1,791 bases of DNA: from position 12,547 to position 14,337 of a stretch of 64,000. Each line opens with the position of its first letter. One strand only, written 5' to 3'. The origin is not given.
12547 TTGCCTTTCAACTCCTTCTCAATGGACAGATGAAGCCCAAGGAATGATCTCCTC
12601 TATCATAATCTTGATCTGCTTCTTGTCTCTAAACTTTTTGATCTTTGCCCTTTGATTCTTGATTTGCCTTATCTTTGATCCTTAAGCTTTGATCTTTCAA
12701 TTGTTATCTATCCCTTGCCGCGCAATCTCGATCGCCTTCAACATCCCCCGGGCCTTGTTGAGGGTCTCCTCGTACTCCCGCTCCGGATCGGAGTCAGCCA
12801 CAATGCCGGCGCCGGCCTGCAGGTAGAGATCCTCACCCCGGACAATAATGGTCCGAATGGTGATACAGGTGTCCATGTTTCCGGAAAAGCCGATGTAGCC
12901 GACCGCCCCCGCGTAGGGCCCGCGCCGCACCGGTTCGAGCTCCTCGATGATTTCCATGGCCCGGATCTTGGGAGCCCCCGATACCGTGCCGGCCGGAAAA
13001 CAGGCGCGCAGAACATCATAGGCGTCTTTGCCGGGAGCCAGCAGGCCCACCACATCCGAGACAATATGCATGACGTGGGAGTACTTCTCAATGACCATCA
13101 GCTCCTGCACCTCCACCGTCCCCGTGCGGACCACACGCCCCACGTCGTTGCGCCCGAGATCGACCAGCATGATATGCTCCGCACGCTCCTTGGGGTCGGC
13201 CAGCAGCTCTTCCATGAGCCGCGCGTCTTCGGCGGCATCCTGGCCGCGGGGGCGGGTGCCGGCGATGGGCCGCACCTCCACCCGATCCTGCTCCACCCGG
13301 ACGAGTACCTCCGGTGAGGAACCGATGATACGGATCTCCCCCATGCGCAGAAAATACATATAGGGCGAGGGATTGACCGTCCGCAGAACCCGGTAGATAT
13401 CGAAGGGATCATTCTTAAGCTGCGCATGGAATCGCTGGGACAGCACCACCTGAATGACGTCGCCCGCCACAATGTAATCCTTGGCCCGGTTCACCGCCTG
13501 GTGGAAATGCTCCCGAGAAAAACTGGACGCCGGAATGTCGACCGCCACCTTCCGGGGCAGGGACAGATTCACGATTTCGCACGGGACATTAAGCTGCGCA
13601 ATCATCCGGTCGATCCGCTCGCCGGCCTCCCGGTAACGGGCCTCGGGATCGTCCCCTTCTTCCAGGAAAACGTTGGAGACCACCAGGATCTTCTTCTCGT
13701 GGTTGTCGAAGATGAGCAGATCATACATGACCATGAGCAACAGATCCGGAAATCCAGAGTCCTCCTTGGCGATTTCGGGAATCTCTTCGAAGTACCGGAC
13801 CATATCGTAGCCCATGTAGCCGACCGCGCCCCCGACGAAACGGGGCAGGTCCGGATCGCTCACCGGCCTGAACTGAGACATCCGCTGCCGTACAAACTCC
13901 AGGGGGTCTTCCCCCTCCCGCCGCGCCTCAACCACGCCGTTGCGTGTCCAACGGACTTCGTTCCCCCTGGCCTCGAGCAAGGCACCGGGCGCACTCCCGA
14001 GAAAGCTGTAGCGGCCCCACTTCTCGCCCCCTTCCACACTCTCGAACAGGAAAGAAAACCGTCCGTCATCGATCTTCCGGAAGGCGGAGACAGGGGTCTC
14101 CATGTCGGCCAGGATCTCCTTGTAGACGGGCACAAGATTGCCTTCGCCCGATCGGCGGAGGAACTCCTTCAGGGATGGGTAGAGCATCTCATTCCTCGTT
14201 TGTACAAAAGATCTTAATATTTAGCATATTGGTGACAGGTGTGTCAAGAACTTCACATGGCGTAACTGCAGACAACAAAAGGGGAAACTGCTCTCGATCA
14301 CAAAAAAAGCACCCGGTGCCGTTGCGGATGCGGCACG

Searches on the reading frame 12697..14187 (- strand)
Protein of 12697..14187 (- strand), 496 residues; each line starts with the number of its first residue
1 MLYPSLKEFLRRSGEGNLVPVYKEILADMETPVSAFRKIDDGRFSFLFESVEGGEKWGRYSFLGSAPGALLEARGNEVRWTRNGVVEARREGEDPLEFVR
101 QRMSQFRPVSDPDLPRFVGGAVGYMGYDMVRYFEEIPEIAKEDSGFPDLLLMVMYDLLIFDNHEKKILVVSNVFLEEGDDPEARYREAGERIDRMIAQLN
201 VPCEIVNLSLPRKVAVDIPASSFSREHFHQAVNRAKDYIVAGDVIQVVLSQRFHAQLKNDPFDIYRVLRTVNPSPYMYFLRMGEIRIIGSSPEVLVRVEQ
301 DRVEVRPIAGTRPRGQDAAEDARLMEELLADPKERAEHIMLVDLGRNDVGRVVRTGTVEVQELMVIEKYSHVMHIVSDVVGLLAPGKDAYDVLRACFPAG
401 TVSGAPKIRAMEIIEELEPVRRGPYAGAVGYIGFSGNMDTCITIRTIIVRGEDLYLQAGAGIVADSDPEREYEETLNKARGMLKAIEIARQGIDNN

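Call 12: search_protein_families(library=ncbifam, proteins=[window:12697-14187:-])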
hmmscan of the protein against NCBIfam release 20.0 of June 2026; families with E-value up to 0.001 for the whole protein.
window:12697-14187:- (496 aa): 26 families (the best 25 are shown)
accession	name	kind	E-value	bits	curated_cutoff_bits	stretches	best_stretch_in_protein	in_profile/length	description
TIGR00564.1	trpE_most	equivalog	6e-178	592.5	517.7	1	27-487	1-455/455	anthranilate synthase component I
NF010086.0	PRK13571.1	equivalog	2.3e-174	580.6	693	1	5-490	10-501/510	anthranilate synthase component I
TIGR01820.1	TrpE-arch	equivalog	6.3e-146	487.2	512.05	1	32-487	1-449/449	anthranilate synthase component I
NF006563.0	PRK09070.1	equivalog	2.2e-115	385.9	514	1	32-487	12-445/447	aminodeoxychorismate synthase component I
NF010089.0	PRK13574.1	equivalog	6.9e-114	381.1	527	2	215-486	147-418/421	anthranilate synthase component I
TIGR01824.1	PabB-clade2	equivalog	1e-112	376.9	408.55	1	119-481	1-354/355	aminodeoxychorismate synthase, component I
NF004610.0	PRK05940.1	equivalog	4.1e-108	362.1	568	1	108-490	92-463/467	anthranilate synthase component I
NF010079.0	PRK13564.1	equivalog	2.2e-106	356.7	471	1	95-491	123-516/521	anthranilate synthase component 1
NF010087.0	PRK13572.1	equivalog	4.8e-105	351.7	580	1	29-489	8-434/435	anthranilate synthase component I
NF012009.0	PRK15465.1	equivalog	4.6e-96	322.1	622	1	38-487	24-452/453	aminodeoxychorismate synthase component 1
TIGR00565.1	trpE_proteo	equivalog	6e-94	315.7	494.65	1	123-488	131-495/498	anthranilate synthase component I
TIGR00553.1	pabB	equivalog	3.6e-89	299.1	328.4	1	122-480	2-327/329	aminodeoxychorismate synthase component I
NF010082.0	PRK13567.1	equivalog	2.9e-88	296.6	576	1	46-484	25-465/468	anthranilate synthase component I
NF010081.0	PRK13566.1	equivalog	3e-81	273.7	645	1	99-491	142-512/729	anthranilate synthase component I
NF005698.0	PRK07508.1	equivalog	6.5e-77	258.6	452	1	216-484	107-377/383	aminodeoxychorismate synthase component I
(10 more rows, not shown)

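Call 14: find_related_loci(query=window:12697-14187:-, collection=genome_contigs, flank=4000)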
Query window:12697-14187:- (496 aa) in genome_contigs; peptide patterns used: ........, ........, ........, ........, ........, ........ (x = any residue, [..] = any of these).
600 stretches matched a pattern (row limit reached: there are more); 596 encode a relative of the query (tblastn E <= 1e-3); the best 80 are kept; 80 distinct loci.
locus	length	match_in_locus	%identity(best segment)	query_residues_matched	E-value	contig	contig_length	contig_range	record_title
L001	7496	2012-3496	60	1-494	0e+0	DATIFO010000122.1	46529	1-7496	MAG TPA_asm: Candidatus Methylomirabilis sp. isolate SMAG_U16397 k141_1409590, whole genome shotgun sequence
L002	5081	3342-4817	57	1-493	0e+0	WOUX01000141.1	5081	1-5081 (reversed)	MAG: bacterium isolate X2_MetaBAT.32 scaffold_3452, whole genome shotgun sequence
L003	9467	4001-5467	57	1-493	0e+0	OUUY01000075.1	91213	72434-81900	Nitrospiraceae bacterium Ngb-4 genome assembly, contig: NBG4_Contig_3, whole genome shotgun sequence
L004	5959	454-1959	56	1-494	0e+0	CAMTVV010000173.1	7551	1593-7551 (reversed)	MAG: uncultured Nitrospiraceae bacterium isolate G04_MAG_00025 genome assembly, contig: G04_MAG_00025_000000000074, whol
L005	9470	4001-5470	56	1-494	0e+0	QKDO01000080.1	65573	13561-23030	MAG: Nitrospirae bacterium isolate SZUA-452 scaffold_613, whole genome shotgun sequence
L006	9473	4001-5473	57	1-494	0e+0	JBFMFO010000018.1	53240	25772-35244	MAG: Thermodesulfobacteriota bacterium isolate MAG273 MAG273_18, whole genome shotgun sequence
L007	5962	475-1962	57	1-494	0e+0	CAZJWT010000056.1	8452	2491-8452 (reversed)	MAG TPA_asm: uncultured Clostridia bacterium isolate binchicken_co376_5 genome assembly, contig: NODE_10464_length_8452_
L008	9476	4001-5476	57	1-493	5e-180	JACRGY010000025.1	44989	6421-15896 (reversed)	MAG: Nitrospirae bacterium isolate NC_groundwater_1763_Pr3_B-0.1um_44_11 SR-2_scaffold_141_388084, whole genome shotgun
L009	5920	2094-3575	57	1-493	0e+0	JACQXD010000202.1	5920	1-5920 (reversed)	MAG: Nitrospirae bacterium isolate NC_groundwater_1506_Pr4_B-0.1um_42_4 SR1-18-B1_scaffold_313848, whole genome shotgun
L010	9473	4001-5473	57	3-492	4e-180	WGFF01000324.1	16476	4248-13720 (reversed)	MAG: Deltaproteobacteria bacterium isolate S146_73 k151_792591, whole genome shotgun sequence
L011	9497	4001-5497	55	1-491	5e-180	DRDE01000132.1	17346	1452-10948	MAG TPA_asm: Nitrospirae bacterium isolate HyVt-268 HyVt-268_k295_380780, whole genome shotgun sequence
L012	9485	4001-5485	56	1-493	4e-180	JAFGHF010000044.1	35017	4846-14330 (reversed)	MAG: Candidatus Omnitrophota bacterium isolate Zod_Metabat.1437 k87_7838930, whole genome shotgun sequence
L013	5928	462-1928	55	1-491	2e-179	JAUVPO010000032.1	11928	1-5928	MAG: Deferribacteres bacterium isolate CSMAG_664 CSMAG_664_k127_8872755_length_11928_cov_135.5403, whole genome shotgun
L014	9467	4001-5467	57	6-494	2e-178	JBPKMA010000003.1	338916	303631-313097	MAG: Nitrospiraceae bacterium isolate QQ_201912_bins_196 QQ_201912_bins_196_scaffold_3, whole genome shotgun sequence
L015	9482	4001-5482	57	1-493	4e-178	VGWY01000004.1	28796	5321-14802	MAG: Nitrospira sp. isolate M_DeepCast_200m_m2_046 M_DeepCast_200m_m2_046_Ga0194113_10001878, whole genome shotgun seque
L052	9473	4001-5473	55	1-493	8e-165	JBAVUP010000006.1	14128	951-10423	MAG: Desulfobaccales bacterium isolate MFD02222_ilm_asm_bin18 k127_230489, whole genome shotgun sequence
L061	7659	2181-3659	51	2-491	1e-159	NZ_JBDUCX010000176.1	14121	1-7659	MAG: Chthoniobacter sp. isolate cluster4_bin.57 NODE_9735_length_14121_cov_6.675316, whole genome shotgun sequence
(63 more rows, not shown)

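Call 15: find_encoding_contigs(protein=window:12697-14187:-, flank=6000, max_places=10)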
Protein window:12697-14187:- (496 aa): no gene with exactly this product is on record in the collection.
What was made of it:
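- Tried and rejected: The exact TrpE sequence is not in the contig index, so the source contig could not be extended (call 15).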

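Call 23: find_homologous_proteins(query=window:12697-14187:-, max_evalue=1e-100)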
Query window:12697-14187:- (496 aa): 7998 proteins with E <= 1e-100 among 8000 candidates; the best 120 are listed.
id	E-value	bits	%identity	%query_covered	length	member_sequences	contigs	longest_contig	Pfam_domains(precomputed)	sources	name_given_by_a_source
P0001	0.0e+0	1033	93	100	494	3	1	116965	PF04715.20,PF00425.25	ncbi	-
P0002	0.0e+0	1018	91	100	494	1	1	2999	PF04715.20,PF00425.25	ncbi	-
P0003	0.0e+0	1015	91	100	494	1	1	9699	PF04715.20,PF00425.25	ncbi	-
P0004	3.2e-267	905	81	99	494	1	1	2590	PF04715.20,PF00425.25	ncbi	-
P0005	1.1e-266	903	81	99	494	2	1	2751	PF04715.20,PF00425.25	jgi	jgi:anthranilate synthase component 1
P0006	3.5e-264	895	79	99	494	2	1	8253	PF04715.20,PF00425.25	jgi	jgi:anthranilate synthase component 1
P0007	8.1e-264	894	80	99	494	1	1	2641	PF04715.20,PF00425.25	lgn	-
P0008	1.2e-263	893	81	99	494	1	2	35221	PF04715.20,PF00425.25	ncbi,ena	ncbi:MAG: anthranilate synthase component I [bacterium]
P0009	1.2e-260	883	81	99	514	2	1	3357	PF04715.20,PF00425.25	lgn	-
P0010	5.5e-259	878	79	99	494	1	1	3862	PF04715.20,PF00425.25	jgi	jgi:anthranilate synthase component 1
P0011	1.6e-258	876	79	99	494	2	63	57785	PF04715.20,PF00425.25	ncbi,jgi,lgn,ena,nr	ncbi:MAG: anthranilate synthase component I [Nitrospirae bacterium CG_4_9_14_3_um_filter_53_35]|nr:M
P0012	3.3e-258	875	80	99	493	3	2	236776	PF04715.20,PF00425.25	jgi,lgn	-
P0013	6.6e-254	861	77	99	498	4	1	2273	PF04715.20,PF00425.25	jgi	jgi:anthranilate synthase component 1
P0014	8.6e-254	861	77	100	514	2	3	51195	PF04715.20,PF00425.25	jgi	jgi:anthranilate synthase component 1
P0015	5.4e-253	858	77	99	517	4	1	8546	PF04715.20,PF00425.25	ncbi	-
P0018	1.7e-251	853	77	100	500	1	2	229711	PF04715.20,PF00425.25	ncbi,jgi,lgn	-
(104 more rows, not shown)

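Call 24: search_protein_families(library=pfam, proteins=[L061:3719-4072:+])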
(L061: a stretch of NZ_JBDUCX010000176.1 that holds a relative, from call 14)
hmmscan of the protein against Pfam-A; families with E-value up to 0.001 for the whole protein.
L061:3719-4072:+ (117 aa): 1 family
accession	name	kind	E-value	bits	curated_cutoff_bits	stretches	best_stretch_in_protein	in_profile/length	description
PF05635.17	23S_rRNA_IVP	-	4.4e-13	49.8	33.8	1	9-105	8-103/106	23S rRNA-intervening sequence protein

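Call 26: find_encoding_contigs(protein=P0001, flank=4000, max_places=2)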
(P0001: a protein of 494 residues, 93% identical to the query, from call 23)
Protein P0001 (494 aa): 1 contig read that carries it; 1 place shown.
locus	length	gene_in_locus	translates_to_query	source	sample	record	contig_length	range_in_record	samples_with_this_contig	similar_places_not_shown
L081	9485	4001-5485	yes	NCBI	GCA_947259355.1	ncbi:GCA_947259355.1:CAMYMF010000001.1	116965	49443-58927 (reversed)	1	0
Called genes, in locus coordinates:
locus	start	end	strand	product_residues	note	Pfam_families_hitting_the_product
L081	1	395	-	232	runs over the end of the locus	-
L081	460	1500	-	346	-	PF00817:IMS, PF11798:IMS_HHH, PF21999:IMS_HHH_1, PF11799:IMS_C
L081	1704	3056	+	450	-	PF02646:RmuC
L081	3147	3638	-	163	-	PF02915:Rubrerythrin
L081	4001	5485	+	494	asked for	PF04715:, PF00425:Chorismate_bind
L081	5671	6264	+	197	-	PF00117:GATase, PF07722:Peptidase_C26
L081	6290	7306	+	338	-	PF02885:Glycos_trans_3N, PF00591:Glycos_transf_3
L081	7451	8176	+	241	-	PF00218:IGPS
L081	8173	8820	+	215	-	PF00697:PRAI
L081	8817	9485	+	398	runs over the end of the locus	PF00291:PALP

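Call 27: find_encoding_contigs(protein=P0003, flank=4000, max_places=2)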
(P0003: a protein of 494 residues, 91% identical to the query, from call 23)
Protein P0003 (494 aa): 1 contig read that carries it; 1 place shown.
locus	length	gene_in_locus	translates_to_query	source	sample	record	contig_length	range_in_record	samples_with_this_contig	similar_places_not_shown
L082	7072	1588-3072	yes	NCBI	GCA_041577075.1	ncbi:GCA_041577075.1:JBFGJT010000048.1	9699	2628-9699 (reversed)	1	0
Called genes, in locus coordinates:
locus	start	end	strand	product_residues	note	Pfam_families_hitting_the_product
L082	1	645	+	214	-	?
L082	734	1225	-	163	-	PF02915:Rubrerythrin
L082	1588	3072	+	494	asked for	PF04715:, PF00425:Chorismate_bind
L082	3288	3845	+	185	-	PF00117:GATase, PF07722:Peptidase_C26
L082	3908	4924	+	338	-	PF02885:Glycos_trans_3N, PF00591:Glycos_transf_3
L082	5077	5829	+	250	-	PF00218:IGPS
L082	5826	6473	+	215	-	PF00697:PRAI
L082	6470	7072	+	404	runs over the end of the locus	PF00291:PALP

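Call 28: find_encoding_contigs(protein=P0008, flank=4000, max_places=2)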
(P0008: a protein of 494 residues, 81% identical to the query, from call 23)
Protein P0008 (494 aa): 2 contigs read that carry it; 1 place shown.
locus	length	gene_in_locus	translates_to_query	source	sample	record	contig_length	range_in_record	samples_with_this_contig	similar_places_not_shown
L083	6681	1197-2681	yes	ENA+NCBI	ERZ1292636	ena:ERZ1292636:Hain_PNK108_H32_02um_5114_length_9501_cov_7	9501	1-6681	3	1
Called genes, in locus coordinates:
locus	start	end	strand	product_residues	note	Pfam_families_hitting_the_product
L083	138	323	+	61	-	-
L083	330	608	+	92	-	PF15738:YafQ_toxin (weak)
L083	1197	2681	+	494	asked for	PF04715:, PF00425:Chorismate_bind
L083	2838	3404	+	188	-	PF00117:GATase, PF07722:Peptidase_C26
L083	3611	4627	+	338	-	PF02885:Glycos_trans_3N, PF00591:Glycos_transf_3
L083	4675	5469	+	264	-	PF00218:IGPS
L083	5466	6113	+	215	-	PF00697:PRAI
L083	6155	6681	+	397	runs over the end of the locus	PF00291:PALP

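Call 29: find_encoding_contigs(protein=P0011, flank=4000, max_places=3)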
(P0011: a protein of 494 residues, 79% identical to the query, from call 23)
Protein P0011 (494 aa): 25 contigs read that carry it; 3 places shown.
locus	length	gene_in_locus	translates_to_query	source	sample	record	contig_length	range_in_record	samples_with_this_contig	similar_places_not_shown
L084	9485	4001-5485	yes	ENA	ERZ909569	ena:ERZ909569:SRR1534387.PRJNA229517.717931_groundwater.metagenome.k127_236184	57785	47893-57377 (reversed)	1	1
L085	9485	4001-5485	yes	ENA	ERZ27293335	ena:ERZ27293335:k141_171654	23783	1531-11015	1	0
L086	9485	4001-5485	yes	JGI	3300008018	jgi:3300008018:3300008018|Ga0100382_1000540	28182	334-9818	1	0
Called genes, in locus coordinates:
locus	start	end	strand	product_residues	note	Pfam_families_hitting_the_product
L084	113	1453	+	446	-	-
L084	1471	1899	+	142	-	-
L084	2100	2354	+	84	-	-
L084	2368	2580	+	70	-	PF10049:DUF2283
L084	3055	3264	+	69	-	-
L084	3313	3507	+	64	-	-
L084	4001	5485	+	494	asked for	PF04715:, PF00425:Chorismate_bind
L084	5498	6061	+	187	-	PF00117:GATase, PF07722:Peptidase_C26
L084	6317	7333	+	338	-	PF02885:Glycos_trans_3N, PF00591:Glycos_transf_3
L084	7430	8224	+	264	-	PF00218:IGPS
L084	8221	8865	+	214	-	PF00697:PRAI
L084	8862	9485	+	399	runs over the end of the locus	PF00291:PALP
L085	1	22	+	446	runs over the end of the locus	-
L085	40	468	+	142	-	-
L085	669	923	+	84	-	-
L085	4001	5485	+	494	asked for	PF04715:, PF00425:Chorismate_bind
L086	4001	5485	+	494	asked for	PF04715:, PF00425:Chorismate_bind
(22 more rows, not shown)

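Call 34: find_encoding_contigs(protein=P0012, flank=4000, max_places=2)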
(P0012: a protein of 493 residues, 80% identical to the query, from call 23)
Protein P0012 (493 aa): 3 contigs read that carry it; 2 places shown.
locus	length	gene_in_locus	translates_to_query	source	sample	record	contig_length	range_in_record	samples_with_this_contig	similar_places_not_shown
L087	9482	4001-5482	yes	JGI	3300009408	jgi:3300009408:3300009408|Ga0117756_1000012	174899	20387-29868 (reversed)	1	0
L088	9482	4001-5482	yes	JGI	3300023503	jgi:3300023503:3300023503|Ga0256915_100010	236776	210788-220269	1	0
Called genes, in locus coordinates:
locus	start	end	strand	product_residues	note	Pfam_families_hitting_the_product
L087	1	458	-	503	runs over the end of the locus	PF00034:Cytochrom_C (weak), PF13442:Cytochrome_CBB3 (weak)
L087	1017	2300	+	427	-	PF00515:TPR_1 (faint), PF07719:TPR_2 (faint), PF13174:TPR_6 (faint), PF13432:TPR_16 (weak), PF14559:TPR_19 (weak), PF23914:TPR_CcmH_CycH, PF14559:TPR_19, PF13432:TPR_16, +10 more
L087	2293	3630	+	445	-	PF02646:RmuC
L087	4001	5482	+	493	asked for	PF04715:, PF00425:Chorismate_bind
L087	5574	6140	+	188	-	PF00117:GATase, PF07722:Peptidase_C26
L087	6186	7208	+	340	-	PF02885:Glycos_trans_3N, PF00591:Glycos_transf_3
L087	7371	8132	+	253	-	PF00218:IGPS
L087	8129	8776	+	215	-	PF00697:PRAI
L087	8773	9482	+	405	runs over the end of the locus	PF00291:PALP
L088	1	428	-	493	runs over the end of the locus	PF00034:Cytochrom_C (weak), PF13442:Cytochrome_CBB3 (weak)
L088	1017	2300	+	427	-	PF00515:TPR_1 (faint), PF07719:TPR_2 (faint), PF13174:TPR_6 (faint), PF13432:TPR_16 (weak), PF14559:TPR_19 (weak), PF23914:TPR_CcmH_CycH, PF14559:TPR_19, PF13432:TPR_16, +10 more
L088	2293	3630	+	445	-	PF02646:RmuC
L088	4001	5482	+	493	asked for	PF04715:, PF00425:Chorismate_bind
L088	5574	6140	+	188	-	PF00117:GATase, PF07722:Peptidase_C26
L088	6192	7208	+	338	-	PF02885:Glycos_trans_3N, PF00591:Glycos_transf_3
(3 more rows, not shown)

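Call 35: find_encoding_contigs(protein=P0014, flank=4000, max_places=2)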
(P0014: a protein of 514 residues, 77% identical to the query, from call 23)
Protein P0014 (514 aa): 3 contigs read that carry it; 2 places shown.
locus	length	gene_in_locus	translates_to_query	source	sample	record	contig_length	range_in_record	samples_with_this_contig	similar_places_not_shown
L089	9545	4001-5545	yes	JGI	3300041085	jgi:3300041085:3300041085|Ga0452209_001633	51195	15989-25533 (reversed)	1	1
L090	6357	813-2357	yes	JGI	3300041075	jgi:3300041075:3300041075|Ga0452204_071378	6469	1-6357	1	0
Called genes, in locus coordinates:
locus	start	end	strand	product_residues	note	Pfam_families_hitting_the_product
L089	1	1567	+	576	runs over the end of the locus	PF13482:RNase_H_2 (weak)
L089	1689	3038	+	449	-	PF02646:RmuC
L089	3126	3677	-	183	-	PF02915:Rubrerythrin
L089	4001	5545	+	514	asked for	PF04715:, PF00425:Chorismate_bind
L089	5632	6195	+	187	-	PF00117:GATase, PF07722:Peptidase_C26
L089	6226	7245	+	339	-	PF02885:Glycos_trans_3N, PF00591:Glycos_transf_3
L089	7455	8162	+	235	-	PF00218:IGPS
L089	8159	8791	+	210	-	PF00697:PRAI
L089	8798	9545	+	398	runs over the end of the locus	PF00291:PALP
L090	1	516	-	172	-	?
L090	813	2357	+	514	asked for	PF04715:, PF00425:Chorismate_bind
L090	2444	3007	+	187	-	PF00117:GATase, PF07722:Peptidase_C26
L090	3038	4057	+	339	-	PF02885:Glycos_trans_3N, PF00591:Glycos_transf_3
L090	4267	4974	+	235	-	PF00218:IGPS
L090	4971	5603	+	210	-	PF00697:PRAI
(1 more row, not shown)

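Call 36: find_encoding_contigs(protein=P0018, flank=4000, max_places=2)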
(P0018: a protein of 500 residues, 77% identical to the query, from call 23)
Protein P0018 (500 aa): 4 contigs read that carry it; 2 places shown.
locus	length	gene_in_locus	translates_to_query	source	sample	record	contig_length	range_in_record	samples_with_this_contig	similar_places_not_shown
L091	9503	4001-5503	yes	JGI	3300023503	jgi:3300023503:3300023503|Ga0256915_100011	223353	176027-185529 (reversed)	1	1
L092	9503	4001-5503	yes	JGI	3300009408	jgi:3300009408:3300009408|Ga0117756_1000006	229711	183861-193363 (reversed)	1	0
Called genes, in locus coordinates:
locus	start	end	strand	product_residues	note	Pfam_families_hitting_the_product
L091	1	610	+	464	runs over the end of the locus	PF04055:Radical_SAM, PF06968:BATS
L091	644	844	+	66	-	PF02597:ThiS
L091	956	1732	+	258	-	PF05690:ThiG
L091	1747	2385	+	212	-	PF02581:TMP-TENI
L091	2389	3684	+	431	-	PF01964:ThiC_Rad_SAM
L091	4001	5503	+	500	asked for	PF04715:, PF00425:Chorismate_bind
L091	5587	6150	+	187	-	PF00117:GATase, PF07722:Peptidase_C26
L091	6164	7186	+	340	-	PF02885:Glycos_trans_3N, PF00591:Glycos_transf_3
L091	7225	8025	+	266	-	PF00218:IGPS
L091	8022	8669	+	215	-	PF00697:PRAI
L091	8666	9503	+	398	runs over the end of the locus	PF00291:PALP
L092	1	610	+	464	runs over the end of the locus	PF04055:Radical_SAM, PF06968:BATS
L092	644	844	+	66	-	PF02597:ThiS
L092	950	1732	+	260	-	PF05690:ThiG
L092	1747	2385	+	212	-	PF02581:TMP-TENI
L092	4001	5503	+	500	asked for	PF04715:, PF00425:Chorismate_bind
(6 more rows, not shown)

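Call 37: find_encoding_contigs(protein=P0002, flank=4000, max_places=2)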
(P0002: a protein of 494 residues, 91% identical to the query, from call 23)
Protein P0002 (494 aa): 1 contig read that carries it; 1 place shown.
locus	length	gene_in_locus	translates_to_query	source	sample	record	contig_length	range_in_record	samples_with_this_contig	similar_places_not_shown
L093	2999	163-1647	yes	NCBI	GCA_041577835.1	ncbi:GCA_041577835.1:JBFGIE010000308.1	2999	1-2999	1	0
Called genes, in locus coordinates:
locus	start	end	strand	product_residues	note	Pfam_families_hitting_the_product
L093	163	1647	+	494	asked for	PF04715:, PF00425:Chorismate_bind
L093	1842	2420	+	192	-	PF00117:GATase, PF07722:Peptidase_C26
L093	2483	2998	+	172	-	?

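Call 78: find_encoding_contigs(protein=P0006, flank=3000, max_places=2)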
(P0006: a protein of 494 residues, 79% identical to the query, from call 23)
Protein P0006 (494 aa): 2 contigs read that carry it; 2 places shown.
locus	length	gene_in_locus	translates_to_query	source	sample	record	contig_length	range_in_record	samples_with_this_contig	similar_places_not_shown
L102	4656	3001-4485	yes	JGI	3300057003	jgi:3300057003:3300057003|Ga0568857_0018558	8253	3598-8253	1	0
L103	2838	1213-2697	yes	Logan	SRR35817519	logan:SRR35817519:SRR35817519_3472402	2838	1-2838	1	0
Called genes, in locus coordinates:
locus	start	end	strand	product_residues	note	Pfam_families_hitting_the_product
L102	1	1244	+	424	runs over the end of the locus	PF07719:TPR_2 (faint), PF09976:TPR_21 (faint), PF12895:ANAPC3 (faint), PF13174:TPR_6 (faint), PF23914:TPR_CcmH_CycH, PF14559:TPR_19, PF00515:TPR_1 (weak), PF13181:TPR_8 (weak), +10 more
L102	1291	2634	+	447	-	PF02646:RmuC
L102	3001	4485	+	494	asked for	PF04715:, PF00425:Chorismate_bind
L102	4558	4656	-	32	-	?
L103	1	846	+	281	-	?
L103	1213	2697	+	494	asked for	PF04715:, PF00425:Chorismate_bind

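Call 79: find_encoding_contigs(protein=P0009, flank=3000, max_places=2)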
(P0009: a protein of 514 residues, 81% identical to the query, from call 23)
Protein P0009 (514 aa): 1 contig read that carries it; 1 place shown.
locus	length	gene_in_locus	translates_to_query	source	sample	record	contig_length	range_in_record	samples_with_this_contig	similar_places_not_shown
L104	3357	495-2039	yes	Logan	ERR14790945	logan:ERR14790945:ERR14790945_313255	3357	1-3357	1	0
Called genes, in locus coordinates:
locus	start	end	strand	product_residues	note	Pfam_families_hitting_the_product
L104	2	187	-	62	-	?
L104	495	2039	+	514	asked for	PF04715:, PF00425:Chorismate_bind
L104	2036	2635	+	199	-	PF00117:GATase, PF07722:Peptidase_C26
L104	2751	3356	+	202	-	?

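Call 93: search_protein_families(library=pfam, proteins=[L052:6769-7125:+, L052:6395-6715:+])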
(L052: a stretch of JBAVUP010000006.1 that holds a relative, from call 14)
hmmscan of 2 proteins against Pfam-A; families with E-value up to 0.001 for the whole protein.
L052:6769-7125:+ (119 aa): 1 family
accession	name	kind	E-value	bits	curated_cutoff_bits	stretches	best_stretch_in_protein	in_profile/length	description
PF05635.17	23S_rRNA_IVP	-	6.1e-42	142.6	33.8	1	5-109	1-105/106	23S rRNA-intervening sequence protein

L052:6395-6715:+ (107 aa): 0 families
